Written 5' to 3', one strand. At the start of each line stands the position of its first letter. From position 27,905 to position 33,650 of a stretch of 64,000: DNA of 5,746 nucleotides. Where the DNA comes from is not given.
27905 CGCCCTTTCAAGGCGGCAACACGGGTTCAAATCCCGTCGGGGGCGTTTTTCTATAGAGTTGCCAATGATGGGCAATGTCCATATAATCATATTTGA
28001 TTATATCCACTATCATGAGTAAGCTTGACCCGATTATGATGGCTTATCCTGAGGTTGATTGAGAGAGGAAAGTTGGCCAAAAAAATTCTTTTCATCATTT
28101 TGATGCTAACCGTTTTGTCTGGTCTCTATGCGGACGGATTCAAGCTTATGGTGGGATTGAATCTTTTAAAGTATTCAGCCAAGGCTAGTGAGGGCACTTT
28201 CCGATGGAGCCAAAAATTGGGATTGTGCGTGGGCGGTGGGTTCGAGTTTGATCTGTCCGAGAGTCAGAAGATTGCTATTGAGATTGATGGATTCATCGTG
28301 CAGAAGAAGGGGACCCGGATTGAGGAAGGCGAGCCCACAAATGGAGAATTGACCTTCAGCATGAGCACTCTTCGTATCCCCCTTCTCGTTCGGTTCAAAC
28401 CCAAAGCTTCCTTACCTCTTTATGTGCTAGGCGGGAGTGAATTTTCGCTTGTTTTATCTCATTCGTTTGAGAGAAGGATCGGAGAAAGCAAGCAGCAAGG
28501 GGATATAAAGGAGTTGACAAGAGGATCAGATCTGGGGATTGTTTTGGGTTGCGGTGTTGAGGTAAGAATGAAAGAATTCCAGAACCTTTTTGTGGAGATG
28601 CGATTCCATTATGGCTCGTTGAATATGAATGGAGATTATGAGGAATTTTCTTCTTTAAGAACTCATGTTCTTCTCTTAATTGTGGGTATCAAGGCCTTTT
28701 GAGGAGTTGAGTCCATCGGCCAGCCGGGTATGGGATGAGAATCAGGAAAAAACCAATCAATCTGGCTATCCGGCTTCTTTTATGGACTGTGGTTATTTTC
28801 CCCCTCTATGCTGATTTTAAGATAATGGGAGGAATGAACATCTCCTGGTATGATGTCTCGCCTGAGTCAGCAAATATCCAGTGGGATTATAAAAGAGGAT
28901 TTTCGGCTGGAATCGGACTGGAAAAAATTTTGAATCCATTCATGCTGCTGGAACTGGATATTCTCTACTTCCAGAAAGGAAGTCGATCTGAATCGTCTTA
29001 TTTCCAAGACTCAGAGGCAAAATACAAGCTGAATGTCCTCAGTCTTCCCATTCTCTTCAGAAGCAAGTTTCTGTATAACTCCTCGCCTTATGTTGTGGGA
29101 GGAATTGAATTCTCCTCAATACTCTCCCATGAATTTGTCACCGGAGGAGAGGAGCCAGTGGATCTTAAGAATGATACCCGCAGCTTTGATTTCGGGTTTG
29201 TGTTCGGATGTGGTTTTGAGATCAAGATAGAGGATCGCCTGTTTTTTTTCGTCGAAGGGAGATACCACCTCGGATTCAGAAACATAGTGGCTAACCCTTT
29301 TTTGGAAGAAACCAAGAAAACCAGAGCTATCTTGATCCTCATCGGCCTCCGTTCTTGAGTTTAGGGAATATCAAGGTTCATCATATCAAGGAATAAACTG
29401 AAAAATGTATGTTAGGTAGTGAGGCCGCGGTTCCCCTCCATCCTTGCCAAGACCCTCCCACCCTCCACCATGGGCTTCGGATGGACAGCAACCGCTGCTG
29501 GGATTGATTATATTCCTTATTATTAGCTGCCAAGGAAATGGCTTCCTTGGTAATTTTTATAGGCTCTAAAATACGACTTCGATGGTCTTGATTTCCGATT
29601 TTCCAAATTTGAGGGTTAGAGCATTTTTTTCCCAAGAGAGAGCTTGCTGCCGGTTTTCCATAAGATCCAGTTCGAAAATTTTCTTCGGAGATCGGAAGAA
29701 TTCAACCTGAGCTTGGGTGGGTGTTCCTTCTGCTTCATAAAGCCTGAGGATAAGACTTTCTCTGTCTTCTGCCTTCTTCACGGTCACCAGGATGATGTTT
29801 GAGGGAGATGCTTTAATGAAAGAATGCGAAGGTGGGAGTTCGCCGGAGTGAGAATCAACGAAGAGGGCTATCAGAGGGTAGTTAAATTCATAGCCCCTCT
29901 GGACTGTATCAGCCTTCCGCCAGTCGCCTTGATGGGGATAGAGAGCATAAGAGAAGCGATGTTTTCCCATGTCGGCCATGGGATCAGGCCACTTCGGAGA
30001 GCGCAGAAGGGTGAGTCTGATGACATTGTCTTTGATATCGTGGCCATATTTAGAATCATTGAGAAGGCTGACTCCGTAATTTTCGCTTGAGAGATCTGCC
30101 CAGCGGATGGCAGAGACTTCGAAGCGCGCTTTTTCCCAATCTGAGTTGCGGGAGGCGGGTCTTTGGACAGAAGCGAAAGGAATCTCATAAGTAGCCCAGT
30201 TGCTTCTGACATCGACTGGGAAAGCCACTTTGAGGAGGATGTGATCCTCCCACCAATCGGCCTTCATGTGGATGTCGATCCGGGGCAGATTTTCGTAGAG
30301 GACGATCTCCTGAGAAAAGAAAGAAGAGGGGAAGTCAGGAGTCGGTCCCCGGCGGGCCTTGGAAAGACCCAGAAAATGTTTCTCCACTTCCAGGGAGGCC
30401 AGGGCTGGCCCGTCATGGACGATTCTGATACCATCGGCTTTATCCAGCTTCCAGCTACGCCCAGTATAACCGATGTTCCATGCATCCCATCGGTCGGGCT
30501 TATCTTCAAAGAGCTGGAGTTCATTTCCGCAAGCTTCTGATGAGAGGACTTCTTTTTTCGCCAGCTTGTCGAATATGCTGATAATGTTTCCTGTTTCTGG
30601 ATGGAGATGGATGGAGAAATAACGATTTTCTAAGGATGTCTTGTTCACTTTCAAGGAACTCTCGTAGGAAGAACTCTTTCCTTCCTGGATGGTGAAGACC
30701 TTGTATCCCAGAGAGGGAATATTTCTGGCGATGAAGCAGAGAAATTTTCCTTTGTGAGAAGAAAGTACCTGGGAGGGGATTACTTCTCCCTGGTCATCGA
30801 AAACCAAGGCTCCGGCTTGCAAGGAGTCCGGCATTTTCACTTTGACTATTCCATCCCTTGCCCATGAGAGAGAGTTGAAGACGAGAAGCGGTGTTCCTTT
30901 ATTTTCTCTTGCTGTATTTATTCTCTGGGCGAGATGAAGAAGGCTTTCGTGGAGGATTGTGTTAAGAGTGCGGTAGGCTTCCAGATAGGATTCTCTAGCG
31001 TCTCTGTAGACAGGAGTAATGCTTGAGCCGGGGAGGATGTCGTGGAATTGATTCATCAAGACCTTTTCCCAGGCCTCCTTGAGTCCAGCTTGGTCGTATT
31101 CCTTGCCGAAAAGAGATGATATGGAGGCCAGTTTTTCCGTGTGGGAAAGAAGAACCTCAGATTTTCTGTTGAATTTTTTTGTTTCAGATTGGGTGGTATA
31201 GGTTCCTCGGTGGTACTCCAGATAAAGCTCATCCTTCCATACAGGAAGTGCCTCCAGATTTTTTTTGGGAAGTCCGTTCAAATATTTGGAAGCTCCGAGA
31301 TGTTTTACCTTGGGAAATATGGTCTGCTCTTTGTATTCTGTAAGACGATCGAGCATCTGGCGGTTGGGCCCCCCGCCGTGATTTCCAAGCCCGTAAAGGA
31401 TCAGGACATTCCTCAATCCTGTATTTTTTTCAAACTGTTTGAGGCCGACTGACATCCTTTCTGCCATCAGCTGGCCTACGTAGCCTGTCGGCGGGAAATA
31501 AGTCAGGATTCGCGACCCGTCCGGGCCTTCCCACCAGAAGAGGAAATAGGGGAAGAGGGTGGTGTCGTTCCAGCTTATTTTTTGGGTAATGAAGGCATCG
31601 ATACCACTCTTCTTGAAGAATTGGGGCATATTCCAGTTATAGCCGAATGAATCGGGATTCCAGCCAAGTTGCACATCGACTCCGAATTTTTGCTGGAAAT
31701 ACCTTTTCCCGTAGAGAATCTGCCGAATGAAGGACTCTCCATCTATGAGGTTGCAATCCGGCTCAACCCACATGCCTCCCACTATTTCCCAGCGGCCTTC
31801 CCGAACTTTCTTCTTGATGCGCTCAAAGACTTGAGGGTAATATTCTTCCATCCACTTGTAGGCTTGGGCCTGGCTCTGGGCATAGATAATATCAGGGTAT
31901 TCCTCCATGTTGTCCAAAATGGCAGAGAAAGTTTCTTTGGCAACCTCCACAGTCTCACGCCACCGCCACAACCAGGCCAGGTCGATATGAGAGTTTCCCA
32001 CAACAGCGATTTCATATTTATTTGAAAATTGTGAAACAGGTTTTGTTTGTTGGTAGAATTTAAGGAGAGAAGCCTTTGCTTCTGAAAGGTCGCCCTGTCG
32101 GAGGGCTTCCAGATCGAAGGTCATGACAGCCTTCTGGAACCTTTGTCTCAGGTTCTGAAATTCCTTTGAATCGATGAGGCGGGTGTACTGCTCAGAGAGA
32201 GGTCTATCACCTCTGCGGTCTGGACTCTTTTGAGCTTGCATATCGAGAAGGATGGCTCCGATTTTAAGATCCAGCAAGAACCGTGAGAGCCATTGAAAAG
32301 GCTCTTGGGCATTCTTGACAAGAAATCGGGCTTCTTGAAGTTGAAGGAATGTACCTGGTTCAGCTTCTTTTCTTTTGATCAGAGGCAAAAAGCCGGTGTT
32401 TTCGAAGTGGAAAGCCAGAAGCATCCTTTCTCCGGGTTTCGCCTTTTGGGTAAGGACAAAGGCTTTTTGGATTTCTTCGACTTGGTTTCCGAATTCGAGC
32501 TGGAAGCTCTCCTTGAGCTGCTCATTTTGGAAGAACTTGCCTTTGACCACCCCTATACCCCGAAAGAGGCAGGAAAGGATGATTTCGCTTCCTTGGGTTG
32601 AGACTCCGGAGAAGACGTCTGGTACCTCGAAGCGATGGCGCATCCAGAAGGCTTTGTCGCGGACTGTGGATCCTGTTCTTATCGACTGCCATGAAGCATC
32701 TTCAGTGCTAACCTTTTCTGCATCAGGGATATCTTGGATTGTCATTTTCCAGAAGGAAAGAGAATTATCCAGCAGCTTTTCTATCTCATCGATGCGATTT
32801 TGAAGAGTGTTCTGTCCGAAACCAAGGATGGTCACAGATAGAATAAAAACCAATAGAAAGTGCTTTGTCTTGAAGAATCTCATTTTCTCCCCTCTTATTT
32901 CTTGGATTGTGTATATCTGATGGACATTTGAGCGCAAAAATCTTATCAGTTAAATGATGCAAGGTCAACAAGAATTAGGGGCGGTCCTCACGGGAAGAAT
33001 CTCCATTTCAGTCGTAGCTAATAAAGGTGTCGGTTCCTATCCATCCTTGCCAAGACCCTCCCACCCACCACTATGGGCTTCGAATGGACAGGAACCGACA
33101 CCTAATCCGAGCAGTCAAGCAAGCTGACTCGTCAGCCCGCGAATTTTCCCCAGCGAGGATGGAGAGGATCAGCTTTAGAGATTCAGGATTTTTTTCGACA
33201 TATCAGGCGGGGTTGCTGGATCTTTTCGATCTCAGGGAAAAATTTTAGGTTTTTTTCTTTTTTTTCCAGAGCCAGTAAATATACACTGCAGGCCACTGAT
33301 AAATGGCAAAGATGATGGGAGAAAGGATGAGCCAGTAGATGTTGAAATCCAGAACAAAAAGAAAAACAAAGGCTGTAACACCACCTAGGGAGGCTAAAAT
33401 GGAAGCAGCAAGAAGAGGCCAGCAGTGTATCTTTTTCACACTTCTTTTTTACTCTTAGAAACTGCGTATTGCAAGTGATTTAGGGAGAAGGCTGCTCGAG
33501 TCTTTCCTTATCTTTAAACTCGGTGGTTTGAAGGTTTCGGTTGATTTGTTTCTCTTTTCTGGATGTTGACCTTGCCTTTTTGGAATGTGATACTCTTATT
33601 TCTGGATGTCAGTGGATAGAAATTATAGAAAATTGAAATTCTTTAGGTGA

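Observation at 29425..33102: Two copies of a ~75-nt hairpin element with a C-rich loop bracket the GH38 mannosidase gene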

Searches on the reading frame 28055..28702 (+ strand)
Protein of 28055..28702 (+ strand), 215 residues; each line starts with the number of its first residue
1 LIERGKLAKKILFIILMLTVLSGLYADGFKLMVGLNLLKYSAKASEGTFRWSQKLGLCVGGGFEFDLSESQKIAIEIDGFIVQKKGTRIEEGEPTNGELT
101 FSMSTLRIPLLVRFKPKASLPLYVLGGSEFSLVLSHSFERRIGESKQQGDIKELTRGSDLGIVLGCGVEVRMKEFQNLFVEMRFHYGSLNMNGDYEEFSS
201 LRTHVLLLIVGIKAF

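Call 12: search_protein_families(library=pfam, proteins=[window:28055-28702:+])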
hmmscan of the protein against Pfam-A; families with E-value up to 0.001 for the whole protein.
window:28055-28702:+ (215 aa): 2 families
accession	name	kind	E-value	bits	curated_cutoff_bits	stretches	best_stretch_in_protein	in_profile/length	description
PF13568.12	OMP_b-brl_2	-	1.1e-12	48.8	27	1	31-187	13-169/175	Outer membrane protein beta-barrel domain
PF13505.12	OMP_b-brl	-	5.4e-06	27.1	28.7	1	20-210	13-171/175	Outer membrane protein beta-barrel domain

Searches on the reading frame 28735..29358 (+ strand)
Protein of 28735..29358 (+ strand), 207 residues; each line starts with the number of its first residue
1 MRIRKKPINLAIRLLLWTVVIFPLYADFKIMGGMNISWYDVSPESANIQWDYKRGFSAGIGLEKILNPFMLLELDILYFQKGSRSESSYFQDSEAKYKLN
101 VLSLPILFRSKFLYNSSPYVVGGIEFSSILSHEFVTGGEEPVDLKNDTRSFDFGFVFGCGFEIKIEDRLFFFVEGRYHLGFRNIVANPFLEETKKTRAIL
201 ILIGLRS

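Call 11: find_encoding_contigs(protein=window:28735-29358:+, flank=10000, max_places=6)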
Protein window:28735-29358:+ (207 aa): 2 contigs read that carry it; 2 places shown.
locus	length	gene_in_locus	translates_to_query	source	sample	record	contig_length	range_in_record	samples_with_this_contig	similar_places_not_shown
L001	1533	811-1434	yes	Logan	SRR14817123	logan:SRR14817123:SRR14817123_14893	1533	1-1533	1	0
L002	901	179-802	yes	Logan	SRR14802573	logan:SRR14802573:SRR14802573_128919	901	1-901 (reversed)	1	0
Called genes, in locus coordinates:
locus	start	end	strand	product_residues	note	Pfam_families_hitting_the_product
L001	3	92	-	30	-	?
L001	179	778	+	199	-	PF13568:OMP_b-brl_2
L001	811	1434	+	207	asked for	PF13505:OMP_b-brl (weak), PF13568:OMP_b-brl_2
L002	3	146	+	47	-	?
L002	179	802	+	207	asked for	PF13505:OMP_b-brl (weak), PF13568:OMP_b-brl_2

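Call 12: search_protein_families(library=pfam, proteins=[window:28735-29358:+])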
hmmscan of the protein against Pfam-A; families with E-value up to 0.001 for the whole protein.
window:28735-29358:+ (207 aa): 2 families
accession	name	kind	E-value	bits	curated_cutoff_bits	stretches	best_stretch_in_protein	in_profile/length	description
PF13568.12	OMP_b-brl_2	-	7.3e-19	68.9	27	1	25-184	8-173/175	Outer membrane protein beta-barrel domain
PF13505.12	OMP_b-brl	-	1.2e-07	32.5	28.7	1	28-178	22-153/175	Outer membrane protein beta-barrel domain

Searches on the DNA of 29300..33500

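Call 29: search_rna_families(source=window, start=29300, end=33500, threshold=evalue, max_evalue=10)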
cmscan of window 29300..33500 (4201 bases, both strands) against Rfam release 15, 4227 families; matches with E-value up to 10: 10.
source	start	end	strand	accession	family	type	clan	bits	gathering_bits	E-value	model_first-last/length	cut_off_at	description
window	33031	33097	-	RF03075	DUF3800-VIII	Gene; sRNA;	-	24.2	40.2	0.4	1-64/64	no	DUF3800-VIII RNA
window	32379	32475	+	RF04157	MIR9486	Gene; miRNA;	-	23.3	100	0.19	1-119/119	no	MIR9486 microRNA precursor family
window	33024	33104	-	RF04156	MIR2670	Gene; miRNA;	-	22.7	117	0.11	1-200/200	no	MIR2670 microRNA precursor family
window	33023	33105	-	RF04262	MIR1319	Gene; miRNA;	-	21.1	116.6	2.1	1-119/119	no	MIR1319 microRNA precursor family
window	33029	33099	-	RF04209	MIR7533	Gene; miRNA;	-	20.7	230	0.57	1-249/249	no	MIR7533 microRNA precursor family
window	29756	29821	-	RF00154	SNORD63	Gene; snRNA; snoRNA; CD-box;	-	19.6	43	4.9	1-70/70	no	Small nucleolar RNA SNORD63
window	30527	30600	+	RF00581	SNORD12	Gene; snRNA; snoRNA; CD-box;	CL00044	17.7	43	7.7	1-90/90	no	Small nucleolar SNORD12/SNORD106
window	31548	31615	+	RF00692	MIR171_2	Gene; miRNA;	CL00099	17.5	65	3.7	1-111/111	no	MIR171_2 microRNA precursor family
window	31769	31885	-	RF02191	TCL6_1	Gene; lncRNA;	-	14.6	60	8.3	1-113/113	no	T-cell leukemia/lymphoma 6 conserved region 1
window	30665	30804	-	RF02673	scr4677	Gene; sRNA;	-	14.5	41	0.88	1-246/246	no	Streptomyces sRNA 4677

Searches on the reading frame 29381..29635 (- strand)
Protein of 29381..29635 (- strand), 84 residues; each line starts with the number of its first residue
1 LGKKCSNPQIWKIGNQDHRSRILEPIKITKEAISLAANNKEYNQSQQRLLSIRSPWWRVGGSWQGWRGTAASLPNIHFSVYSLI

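Call 12: search_protein_families(library=pfam, proteins=[window:29381-29635:-])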
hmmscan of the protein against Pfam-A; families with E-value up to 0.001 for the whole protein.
window:29381-29635:- (84 aa): 0 families
